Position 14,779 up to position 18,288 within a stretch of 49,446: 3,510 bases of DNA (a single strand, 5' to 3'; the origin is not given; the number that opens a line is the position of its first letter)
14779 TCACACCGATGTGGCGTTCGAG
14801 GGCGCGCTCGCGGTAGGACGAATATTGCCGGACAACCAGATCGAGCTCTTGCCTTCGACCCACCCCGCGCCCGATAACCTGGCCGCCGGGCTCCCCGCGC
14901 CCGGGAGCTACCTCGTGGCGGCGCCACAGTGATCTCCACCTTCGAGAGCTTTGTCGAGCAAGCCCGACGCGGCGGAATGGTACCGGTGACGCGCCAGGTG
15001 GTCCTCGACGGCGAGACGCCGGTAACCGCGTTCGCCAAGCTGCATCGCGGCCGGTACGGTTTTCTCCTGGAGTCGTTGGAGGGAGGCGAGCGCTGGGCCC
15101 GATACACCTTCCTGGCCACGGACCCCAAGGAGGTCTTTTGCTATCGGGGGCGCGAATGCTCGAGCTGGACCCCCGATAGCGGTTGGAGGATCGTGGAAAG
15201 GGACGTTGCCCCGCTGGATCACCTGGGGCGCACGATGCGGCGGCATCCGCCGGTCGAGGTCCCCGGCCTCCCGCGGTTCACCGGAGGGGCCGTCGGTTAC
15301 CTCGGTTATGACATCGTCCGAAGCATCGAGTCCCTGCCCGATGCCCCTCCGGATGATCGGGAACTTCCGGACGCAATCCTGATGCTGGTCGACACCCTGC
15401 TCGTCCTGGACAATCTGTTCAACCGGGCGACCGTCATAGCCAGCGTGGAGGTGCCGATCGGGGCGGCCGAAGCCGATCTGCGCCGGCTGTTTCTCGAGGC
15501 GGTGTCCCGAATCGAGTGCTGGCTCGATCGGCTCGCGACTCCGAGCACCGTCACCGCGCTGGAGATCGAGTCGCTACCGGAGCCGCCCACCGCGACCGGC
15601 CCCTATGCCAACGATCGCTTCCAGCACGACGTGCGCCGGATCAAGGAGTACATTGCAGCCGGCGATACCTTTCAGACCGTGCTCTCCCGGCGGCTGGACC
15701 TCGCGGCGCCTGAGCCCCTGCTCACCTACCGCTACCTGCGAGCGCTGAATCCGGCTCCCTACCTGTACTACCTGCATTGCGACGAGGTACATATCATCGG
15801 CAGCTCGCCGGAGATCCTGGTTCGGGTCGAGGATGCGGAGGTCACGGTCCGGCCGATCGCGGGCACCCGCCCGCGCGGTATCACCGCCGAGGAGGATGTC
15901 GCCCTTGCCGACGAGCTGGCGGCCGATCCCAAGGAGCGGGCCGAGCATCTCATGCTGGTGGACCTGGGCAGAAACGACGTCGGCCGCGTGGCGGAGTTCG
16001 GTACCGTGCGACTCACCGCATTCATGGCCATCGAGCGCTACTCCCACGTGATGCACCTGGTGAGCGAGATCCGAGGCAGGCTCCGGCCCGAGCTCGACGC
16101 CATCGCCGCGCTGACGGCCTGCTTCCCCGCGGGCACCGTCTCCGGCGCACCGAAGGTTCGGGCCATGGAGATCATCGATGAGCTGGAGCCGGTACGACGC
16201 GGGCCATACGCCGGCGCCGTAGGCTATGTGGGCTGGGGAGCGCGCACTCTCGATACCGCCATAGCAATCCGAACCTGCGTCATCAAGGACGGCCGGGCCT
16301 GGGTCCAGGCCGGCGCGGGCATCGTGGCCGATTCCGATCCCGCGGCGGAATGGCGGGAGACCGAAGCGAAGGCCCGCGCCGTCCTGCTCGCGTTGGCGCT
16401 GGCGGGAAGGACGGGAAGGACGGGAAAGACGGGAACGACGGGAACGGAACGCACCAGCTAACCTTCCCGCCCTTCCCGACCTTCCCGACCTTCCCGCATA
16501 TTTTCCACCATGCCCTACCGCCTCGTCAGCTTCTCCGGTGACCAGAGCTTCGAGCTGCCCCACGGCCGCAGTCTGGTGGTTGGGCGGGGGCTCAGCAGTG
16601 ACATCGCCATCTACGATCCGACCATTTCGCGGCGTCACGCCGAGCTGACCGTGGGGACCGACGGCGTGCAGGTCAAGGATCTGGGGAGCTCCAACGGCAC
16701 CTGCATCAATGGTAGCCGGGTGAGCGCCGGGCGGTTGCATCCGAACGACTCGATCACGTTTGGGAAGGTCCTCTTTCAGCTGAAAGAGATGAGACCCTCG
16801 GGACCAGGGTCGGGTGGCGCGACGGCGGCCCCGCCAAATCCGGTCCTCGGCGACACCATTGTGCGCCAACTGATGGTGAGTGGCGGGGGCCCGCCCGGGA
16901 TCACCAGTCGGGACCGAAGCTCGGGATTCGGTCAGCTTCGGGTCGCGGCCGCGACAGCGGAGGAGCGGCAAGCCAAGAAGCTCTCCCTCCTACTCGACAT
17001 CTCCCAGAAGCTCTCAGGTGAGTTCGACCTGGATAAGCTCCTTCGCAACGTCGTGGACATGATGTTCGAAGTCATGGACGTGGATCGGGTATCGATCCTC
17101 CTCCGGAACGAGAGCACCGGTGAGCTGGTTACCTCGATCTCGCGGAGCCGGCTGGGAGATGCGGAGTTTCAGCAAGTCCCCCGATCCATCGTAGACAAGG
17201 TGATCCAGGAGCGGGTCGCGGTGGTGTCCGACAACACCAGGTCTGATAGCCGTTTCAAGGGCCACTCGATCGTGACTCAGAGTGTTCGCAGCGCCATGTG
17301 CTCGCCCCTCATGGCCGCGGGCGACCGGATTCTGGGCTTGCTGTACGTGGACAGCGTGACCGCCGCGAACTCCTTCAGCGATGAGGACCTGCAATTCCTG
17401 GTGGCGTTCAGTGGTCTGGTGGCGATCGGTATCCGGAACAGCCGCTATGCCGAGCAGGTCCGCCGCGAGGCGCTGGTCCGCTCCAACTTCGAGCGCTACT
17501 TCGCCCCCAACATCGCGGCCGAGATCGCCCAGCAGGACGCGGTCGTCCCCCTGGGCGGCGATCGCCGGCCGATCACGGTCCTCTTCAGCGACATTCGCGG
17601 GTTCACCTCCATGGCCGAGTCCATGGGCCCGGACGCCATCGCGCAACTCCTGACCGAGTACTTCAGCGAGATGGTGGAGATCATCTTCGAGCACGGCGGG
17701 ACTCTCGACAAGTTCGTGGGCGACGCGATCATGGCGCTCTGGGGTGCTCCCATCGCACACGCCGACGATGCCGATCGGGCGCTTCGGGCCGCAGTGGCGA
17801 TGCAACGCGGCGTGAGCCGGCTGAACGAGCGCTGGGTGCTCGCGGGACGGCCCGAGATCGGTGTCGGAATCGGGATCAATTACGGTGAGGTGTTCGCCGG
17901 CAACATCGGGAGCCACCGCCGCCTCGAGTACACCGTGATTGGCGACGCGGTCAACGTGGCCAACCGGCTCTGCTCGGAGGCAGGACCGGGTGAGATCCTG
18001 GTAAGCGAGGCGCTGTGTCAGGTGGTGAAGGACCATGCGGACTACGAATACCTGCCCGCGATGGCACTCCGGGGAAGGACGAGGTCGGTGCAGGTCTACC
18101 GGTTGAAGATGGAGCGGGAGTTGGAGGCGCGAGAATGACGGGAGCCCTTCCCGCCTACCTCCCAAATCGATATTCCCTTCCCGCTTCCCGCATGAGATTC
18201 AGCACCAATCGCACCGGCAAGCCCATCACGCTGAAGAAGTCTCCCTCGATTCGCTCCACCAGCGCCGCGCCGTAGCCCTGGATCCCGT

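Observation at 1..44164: Dispersed family of inverted repeats whose arms are short tandem arrays (at least 8 copies in 49 kb), with arm-to-arm covariation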

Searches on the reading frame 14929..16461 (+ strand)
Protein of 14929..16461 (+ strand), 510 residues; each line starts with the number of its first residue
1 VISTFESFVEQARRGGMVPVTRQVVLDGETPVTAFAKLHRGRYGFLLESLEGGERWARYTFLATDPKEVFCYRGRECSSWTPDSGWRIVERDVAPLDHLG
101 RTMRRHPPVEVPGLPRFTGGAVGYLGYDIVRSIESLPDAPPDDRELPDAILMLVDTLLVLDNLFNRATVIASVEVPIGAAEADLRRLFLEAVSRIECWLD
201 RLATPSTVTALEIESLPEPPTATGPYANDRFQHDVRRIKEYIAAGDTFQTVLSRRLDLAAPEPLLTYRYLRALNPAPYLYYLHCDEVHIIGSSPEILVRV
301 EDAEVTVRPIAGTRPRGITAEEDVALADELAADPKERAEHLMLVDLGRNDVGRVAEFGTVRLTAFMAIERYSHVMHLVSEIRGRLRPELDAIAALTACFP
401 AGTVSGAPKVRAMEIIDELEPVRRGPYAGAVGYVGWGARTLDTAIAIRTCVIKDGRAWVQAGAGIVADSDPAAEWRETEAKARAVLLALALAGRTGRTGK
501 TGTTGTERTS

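Call 7: search_protein_families(library=pfam, proteins=[window:14929-16461:+])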
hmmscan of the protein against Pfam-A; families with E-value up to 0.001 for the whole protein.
window:14929-16461:+ (510 aa): 2 families
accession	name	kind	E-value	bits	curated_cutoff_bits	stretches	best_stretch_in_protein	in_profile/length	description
PF00425.24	Chorismate_bind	-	1.9e-91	306.6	27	1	229-481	3-257/257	chorismate binding enzyme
PF04715.19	Anth_synt_I_N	-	9.4e-34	117.1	23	1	28-169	2-140/140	Anthranilate synthase component I, N terminal region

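Call 9: find_encoding_contigs(protein=window:14929-16461:+, flank=10000, max_places=6)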
Protein window:14929-16461:+ (510 aa): no gene with exactly this product is on record in the collection.

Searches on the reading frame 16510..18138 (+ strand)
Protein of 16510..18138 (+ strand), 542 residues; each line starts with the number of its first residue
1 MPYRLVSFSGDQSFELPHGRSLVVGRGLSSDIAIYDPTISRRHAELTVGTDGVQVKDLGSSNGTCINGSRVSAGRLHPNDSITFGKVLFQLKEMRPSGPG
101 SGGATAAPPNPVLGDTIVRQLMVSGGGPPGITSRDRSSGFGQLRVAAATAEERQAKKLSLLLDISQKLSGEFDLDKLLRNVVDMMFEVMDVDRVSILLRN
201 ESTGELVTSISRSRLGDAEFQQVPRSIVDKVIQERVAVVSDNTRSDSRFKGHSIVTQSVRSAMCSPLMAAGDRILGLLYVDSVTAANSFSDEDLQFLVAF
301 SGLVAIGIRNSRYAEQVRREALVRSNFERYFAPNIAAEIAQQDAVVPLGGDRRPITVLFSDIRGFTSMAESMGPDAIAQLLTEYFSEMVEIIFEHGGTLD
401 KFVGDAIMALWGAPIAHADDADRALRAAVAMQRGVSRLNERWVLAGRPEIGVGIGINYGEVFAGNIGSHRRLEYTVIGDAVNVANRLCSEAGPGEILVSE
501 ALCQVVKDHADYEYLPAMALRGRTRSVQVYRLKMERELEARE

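Call 7: search_protein_families(library=pfam, proteins=[window:16510-18138:+])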
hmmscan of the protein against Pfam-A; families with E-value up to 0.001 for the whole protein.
window:16510-18138:+ (542 aa): 7 families
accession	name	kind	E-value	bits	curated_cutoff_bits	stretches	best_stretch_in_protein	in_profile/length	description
PF00211.25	Guanylate_cyc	-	5.9e-25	88.4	21.9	1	354-530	8-179/183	Adenylate and Guanylate cyclase catalytic domain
PF00498.31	FHA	-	1.5e-18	67.4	20.7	1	23-85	2-67/67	FHA domain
PF01590.32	GAF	-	9.5e-18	65.5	22.4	1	173-308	1-133/133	GAF domain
PF16697.10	Yop-YscD_cpl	-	2.7e-16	60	33.2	1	12-93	10-92/94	Inner membrane component of T3SS, cytoplasmic domain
PF13185.12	GAF_2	-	9.4e-13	49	28.6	1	173-308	3-135/136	GAF domain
PF13492.12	GAF_3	-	1.2e-08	35.9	27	1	173-310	1-129/129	GAF domain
PF17913.6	FHA_2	-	5.8e-05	23.4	23.1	1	12-70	11-68/71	FHA domain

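Call 31: find_encoding_contigs(protein=window:16510-18138:+, flank=10000, max_places=10)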
Protein window:16510-18138:+ (542 aa): 2 contigs read that carry it; 2 places shown.
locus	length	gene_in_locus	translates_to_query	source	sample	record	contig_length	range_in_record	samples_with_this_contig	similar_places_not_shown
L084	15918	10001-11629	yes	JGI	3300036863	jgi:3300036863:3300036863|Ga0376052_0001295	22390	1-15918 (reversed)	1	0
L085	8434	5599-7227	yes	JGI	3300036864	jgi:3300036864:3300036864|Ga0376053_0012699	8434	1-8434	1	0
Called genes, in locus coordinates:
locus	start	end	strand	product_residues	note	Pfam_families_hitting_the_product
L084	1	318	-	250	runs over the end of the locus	PF00977:His_biosynth, PF02581:TMP-TENI (faint), PF01180:DHO_dh (faint), PF01207:Dus (faint), PF05690:ThiG (faint), PF03060:NMO (weak)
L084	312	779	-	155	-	PF00293:NUDIX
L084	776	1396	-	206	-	PF00117:GATase, PF07685:GATase_3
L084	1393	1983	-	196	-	PF00475:IGPD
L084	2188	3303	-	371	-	PF00155:Aminotran_1_2, PF04864:Alliinase_C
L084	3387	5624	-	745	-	PF05157:MshEN, PF00437:T2SSE, PF13604:AAA_30 (faint), PF00072:Response_reg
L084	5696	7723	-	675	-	PF18939:DUF5686 (faint)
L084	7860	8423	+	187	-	-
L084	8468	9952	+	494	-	PF04715:, PF00425:Chorismate_bind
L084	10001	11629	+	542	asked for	PF16697:Yop-YscD_cpl, PF00498:FHA, PF01590:GAF, PF13185:GAF_2, PF13492:GAF_3, PF00211:Guanylate_cyc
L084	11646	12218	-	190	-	PF02545:Maf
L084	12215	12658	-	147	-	PF02580:Tyr_Deacylase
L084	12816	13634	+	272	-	PF00753:Lactamase_B (weak), PF13483:Lactamase_B_3, PF12706:Lactamase_B_2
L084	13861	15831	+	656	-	PF12969:DUF3857, PF01841:Transglut_core (weak)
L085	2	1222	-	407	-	?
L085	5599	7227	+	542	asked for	PF16697:Yop-YscD_cpl, PF00498:FHA, PF01590:GAF, PF13185:GAF_2, PF13492:GAF_3, PF00211:Guanylate_cyc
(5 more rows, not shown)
